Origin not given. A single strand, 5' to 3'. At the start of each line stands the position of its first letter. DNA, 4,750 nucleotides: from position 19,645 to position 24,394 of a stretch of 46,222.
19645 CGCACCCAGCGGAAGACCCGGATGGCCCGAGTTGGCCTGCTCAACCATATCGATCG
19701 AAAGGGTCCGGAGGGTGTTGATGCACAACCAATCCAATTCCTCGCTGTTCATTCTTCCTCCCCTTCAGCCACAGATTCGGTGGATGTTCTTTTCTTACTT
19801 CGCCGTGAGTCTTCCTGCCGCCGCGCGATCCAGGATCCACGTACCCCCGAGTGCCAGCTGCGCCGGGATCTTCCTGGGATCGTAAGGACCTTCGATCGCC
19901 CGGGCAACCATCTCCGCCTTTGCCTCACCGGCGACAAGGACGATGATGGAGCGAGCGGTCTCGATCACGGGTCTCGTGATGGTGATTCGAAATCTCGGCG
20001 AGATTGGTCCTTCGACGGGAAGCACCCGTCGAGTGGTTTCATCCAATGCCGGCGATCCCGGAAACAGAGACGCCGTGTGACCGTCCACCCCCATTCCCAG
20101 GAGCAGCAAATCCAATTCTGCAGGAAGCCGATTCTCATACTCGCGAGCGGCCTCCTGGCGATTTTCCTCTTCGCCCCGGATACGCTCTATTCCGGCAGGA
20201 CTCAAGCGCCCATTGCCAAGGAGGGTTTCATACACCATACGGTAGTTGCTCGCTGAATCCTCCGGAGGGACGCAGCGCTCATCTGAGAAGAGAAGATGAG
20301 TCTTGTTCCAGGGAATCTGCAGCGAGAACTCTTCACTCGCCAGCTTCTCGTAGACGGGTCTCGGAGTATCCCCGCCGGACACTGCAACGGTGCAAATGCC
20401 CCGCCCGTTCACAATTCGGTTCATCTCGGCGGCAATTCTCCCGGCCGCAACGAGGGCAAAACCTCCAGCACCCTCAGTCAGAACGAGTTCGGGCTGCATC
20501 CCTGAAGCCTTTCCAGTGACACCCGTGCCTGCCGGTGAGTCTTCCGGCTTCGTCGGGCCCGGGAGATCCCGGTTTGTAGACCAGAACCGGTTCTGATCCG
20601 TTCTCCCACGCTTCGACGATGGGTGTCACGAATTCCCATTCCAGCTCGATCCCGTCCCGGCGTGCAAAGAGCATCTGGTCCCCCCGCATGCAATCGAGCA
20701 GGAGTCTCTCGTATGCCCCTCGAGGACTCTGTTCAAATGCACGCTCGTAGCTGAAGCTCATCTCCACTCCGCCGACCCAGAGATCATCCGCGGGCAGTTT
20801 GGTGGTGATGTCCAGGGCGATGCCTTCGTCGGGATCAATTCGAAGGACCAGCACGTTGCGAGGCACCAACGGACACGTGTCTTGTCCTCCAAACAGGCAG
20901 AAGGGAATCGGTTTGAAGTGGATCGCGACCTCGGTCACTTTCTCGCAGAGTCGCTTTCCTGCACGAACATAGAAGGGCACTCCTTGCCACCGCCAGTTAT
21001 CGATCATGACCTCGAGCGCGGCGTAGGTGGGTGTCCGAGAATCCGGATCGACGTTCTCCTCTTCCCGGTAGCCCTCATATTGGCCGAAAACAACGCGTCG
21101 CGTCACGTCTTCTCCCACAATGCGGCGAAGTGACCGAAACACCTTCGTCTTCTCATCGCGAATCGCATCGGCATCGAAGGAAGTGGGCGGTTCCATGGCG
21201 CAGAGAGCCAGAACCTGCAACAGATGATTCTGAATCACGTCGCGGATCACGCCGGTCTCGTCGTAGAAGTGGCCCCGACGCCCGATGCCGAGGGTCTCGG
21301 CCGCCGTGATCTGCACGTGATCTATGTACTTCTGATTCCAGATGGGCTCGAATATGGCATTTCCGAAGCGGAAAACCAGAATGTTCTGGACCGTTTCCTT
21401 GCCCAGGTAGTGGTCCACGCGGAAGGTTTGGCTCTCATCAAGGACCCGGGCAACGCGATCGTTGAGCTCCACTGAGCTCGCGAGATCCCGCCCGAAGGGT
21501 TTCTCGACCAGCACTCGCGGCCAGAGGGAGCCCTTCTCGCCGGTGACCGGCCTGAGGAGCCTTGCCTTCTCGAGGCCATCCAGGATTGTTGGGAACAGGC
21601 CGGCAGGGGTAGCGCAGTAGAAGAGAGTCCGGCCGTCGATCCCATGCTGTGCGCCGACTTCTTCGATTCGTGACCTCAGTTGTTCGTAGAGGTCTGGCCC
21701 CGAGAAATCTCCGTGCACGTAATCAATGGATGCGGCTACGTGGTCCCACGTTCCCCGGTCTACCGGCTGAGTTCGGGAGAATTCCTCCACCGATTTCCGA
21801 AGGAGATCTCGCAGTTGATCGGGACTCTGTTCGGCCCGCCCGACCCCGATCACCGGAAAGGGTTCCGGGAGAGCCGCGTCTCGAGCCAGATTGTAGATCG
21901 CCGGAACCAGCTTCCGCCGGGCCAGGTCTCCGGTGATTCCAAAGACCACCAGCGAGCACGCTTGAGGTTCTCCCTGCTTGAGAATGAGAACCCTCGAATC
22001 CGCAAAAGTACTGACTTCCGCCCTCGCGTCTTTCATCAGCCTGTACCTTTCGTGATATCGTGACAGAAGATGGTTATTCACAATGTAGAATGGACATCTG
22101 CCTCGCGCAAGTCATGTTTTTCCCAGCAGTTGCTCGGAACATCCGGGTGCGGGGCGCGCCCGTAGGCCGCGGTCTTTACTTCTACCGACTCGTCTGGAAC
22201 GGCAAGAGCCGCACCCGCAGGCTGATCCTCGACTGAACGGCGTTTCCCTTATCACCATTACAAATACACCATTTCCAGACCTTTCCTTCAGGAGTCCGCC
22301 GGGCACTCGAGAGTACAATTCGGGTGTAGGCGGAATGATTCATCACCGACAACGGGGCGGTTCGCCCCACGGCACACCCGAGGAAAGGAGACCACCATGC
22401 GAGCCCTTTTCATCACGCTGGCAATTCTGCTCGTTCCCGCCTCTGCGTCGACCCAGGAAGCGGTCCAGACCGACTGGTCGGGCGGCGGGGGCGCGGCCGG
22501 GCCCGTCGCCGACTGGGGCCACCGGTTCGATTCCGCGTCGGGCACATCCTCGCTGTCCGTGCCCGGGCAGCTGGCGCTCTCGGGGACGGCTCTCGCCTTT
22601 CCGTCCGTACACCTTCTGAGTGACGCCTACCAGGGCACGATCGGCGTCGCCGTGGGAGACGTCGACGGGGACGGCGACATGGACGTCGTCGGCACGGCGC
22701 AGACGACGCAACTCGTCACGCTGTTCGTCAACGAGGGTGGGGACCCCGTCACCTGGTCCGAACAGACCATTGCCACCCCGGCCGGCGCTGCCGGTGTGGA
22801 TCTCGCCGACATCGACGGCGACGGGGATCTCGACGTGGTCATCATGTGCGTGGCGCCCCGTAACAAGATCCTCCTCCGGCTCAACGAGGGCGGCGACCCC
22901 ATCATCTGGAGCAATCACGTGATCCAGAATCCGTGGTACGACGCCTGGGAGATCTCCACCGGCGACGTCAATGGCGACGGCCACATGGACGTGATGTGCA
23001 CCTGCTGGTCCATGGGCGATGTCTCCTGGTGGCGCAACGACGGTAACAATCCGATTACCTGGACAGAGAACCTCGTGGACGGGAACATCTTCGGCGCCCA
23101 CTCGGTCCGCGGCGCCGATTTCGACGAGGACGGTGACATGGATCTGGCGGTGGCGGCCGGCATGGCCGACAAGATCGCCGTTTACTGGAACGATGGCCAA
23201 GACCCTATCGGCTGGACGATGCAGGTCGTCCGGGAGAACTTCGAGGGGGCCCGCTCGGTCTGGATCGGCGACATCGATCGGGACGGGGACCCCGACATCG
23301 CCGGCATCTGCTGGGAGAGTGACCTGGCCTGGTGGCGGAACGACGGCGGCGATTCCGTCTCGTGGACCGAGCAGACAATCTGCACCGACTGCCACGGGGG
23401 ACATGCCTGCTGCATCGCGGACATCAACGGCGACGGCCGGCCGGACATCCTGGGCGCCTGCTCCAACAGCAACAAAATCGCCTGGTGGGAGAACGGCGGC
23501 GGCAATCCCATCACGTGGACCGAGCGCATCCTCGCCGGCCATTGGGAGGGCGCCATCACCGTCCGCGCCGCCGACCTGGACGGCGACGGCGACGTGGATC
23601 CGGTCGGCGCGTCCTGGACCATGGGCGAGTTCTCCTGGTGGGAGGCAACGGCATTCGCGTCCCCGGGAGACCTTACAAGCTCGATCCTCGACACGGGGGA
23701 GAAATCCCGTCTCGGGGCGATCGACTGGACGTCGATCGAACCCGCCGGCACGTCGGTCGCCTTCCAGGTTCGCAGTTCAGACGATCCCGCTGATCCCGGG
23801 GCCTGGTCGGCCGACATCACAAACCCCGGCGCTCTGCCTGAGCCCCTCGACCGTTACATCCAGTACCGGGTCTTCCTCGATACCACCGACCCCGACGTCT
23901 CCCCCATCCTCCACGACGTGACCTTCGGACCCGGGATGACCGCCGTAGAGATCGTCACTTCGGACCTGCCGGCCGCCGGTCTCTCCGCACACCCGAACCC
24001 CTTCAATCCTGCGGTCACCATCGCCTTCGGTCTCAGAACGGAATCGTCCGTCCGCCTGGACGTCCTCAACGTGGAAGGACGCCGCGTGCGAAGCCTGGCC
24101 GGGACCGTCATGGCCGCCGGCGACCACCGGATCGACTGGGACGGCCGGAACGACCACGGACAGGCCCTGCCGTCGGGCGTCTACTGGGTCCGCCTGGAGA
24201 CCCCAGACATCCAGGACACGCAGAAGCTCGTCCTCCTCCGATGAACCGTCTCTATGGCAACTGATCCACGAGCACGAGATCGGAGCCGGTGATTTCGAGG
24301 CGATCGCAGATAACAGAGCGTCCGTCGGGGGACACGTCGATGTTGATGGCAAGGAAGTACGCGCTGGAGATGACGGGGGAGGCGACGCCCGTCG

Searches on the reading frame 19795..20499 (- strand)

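Call 47: search_protein_families(library=pfam, proteins=[window:19795-20499:-], max_evalue=0.001)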
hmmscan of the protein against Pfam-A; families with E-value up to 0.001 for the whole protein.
window:19795-20499:- (234 aa): 1 family
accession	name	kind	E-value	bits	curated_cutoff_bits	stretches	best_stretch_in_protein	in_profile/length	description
PF01182.26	Glucosamine_iso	-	7.6e-61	206.3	27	1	17-217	9-217/225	Glucosamine-6-phosphate isomerases/6-phosphogluconolactonase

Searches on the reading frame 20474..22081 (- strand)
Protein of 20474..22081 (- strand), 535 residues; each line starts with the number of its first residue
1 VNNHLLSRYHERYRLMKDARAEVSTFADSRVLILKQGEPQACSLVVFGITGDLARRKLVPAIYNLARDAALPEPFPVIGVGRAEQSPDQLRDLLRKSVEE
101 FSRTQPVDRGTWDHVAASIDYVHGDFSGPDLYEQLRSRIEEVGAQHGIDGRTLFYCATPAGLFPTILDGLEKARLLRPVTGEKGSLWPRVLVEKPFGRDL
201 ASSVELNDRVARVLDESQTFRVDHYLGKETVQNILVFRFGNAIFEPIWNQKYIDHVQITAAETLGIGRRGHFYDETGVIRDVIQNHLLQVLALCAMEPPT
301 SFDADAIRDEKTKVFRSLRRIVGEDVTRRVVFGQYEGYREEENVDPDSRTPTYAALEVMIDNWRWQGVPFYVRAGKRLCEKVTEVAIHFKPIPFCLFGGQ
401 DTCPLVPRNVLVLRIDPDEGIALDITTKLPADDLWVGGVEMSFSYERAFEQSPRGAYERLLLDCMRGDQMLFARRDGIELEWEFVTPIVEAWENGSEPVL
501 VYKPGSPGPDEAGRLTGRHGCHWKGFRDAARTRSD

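Call 47: search_protein_families(library=pfam, proteins=[window:20474-22081:-], max_evalue=0.001)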
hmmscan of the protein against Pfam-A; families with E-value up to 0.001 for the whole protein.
window:20474-22081:- (535 aa): 2 families
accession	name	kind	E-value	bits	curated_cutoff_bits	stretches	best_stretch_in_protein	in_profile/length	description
PF02781.21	G6PD_C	-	6e-113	377.2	27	1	235-524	1-296/296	Glucose-6-phosphate dehydrogenase, C-terminal domain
PF00479.28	G6PD_N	-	4.9e-54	184.2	22.1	1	45-233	1-183/183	Glucose-6-phosphate dehydrogenase, NAD binding domain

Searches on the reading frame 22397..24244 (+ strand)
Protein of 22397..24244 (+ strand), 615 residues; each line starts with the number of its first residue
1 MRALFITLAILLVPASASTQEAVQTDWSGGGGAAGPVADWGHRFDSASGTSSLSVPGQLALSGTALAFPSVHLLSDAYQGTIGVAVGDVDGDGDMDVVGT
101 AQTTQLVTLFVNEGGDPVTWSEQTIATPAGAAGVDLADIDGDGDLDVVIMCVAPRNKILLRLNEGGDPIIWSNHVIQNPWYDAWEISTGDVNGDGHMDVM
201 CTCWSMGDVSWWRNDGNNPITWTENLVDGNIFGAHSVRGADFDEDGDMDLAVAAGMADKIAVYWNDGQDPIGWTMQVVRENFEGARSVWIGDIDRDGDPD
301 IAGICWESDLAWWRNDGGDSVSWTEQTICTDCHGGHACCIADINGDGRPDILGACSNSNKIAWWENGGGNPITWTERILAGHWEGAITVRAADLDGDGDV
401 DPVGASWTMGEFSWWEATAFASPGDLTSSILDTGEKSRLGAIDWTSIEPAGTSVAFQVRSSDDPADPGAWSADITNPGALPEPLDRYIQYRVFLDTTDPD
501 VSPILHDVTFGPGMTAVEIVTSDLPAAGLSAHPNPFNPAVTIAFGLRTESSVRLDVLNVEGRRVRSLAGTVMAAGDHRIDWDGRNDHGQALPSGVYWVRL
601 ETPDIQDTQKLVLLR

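Call 47: search_protein_families(library=pfam, proteins=[window:22397-24244:+], max_evalue=0.001)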
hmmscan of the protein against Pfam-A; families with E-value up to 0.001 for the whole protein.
window:22397-24244:+ (615 aa): 4 families
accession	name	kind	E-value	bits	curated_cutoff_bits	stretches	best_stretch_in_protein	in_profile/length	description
PF13517.12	FG-GAP_3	-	2.1e-50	169.6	26.9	6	292-352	1-60/61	FG-GAP-like repeat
PF01839.29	FG-GAP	-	1.7e-18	66.5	22.1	0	84-102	5-23/37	FG-GAP repeat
PF13860.13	FlgD_ig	-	4.6e-11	43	27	1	549-601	22-74/79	FlgD Ig-like domain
PF18962.6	Por_Secre_tail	-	0.00013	22.6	27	1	533-612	3-74/75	Secretion system C-terminal sorting domain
